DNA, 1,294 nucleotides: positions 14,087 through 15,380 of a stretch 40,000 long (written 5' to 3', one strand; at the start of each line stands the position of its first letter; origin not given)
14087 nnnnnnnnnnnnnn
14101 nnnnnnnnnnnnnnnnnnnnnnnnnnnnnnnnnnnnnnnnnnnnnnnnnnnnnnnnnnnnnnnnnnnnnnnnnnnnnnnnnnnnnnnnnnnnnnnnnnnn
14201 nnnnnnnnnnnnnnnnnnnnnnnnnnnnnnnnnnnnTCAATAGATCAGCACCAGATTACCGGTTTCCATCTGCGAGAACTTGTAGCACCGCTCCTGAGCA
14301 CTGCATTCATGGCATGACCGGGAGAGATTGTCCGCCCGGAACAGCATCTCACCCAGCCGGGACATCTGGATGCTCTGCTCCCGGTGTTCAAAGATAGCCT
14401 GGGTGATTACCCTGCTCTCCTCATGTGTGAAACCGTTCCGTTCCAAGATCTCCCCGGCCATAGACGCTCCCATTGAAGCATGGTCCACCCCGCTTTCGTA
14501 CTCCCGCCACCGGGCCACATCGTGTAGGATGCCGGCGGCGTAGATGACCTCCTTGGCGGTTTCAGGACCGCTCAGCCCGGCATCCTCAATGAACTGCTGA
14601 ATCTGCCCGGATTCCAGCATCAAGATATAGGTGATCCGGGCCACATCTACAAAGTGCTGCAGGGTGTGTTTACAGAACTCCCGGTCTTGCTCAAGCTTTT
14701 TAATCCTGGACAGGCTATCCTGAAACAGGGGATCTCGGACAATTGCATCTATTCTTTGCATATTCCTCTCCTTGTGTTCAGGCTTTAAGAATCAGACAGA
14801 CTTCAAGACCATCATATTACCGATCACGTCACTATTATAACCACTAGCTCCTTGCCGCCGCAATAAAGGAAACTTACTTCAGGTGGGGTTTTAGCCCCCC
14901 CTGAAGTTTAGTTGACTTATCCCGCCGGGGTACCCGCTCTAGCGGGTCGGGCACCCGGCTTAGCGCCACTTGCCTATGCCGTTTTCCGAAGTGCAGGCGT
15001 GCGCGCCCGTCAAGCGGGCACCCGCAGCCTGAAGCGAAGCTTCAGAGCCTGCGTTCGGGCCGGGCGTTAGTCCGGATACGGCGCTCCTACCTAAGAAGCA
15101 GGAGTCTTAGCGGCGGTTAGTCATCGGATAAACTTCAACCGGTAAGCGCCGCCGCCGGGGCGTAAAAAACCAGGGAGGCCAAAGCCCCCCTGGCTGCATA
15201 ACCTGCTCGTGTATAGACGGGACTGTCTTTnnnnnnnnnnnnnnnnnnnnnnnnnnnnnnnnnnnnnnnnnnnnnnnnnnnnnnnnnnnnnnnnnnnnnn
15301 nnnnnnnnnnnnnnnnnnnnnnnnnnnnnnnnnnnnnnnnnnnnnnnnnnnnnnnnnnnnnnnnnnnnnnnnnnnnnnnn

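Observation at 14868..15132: Expanded element variant with extra stem-loop domains inserted between conserved blocks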

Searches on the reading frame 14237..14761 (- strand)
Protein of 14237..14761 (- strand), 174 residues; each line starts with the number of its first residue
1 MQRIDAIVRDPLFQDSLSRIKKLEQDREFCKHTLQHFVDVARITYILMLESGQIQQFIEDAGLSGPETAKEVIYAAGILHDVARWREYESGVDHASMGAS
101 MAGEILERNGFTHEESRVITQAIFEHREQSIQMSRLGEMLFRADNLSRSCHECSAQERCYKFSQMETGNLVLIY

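Call 12: search_protein_families(library=pfam, proteins=[window:14237-14761:-])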
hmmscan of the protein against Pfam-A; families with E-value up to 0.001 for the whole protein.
window:14237-14761:- (174 aa): 1 family
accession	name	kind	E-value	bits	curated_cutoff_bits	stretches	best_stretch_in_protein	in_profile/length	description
PF01966.28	HD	-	4.8e-12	46.6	22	1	33-148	1-115/116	HD domain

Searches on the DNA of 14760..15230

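Call 5: search_rna_families(source=window, start=14760, end=15230, threshold=evalue, max_evalue=10, show_alignments=4)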
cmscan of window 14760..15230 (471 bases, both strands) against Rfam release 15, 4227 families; matches with E-value up to 10: 4.
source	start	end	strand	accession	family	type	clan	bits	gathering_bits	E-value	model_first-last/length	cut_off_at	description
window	15164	15230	-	RF01673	PhrS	Gene; sRNA;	-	25.4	37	0.00021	134-212/212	5'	PhrS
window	15170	15193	-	RF04224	mir-9229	Gene; miRNA;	-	17.2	71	1.3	29-53/76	no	mir-9229 microRNA precursor family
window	14874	14921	+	RF02892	SR6_antitoxin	Gene; antisense;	-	16.2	55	4.6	1-104/104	no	Bacillus SR6 antitoxin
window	15142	15230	-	RF01675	CrcZ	Gene; sRNA;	-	9.2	95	3.2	295-398/398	5'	Pseudomonas sRNA CrcZ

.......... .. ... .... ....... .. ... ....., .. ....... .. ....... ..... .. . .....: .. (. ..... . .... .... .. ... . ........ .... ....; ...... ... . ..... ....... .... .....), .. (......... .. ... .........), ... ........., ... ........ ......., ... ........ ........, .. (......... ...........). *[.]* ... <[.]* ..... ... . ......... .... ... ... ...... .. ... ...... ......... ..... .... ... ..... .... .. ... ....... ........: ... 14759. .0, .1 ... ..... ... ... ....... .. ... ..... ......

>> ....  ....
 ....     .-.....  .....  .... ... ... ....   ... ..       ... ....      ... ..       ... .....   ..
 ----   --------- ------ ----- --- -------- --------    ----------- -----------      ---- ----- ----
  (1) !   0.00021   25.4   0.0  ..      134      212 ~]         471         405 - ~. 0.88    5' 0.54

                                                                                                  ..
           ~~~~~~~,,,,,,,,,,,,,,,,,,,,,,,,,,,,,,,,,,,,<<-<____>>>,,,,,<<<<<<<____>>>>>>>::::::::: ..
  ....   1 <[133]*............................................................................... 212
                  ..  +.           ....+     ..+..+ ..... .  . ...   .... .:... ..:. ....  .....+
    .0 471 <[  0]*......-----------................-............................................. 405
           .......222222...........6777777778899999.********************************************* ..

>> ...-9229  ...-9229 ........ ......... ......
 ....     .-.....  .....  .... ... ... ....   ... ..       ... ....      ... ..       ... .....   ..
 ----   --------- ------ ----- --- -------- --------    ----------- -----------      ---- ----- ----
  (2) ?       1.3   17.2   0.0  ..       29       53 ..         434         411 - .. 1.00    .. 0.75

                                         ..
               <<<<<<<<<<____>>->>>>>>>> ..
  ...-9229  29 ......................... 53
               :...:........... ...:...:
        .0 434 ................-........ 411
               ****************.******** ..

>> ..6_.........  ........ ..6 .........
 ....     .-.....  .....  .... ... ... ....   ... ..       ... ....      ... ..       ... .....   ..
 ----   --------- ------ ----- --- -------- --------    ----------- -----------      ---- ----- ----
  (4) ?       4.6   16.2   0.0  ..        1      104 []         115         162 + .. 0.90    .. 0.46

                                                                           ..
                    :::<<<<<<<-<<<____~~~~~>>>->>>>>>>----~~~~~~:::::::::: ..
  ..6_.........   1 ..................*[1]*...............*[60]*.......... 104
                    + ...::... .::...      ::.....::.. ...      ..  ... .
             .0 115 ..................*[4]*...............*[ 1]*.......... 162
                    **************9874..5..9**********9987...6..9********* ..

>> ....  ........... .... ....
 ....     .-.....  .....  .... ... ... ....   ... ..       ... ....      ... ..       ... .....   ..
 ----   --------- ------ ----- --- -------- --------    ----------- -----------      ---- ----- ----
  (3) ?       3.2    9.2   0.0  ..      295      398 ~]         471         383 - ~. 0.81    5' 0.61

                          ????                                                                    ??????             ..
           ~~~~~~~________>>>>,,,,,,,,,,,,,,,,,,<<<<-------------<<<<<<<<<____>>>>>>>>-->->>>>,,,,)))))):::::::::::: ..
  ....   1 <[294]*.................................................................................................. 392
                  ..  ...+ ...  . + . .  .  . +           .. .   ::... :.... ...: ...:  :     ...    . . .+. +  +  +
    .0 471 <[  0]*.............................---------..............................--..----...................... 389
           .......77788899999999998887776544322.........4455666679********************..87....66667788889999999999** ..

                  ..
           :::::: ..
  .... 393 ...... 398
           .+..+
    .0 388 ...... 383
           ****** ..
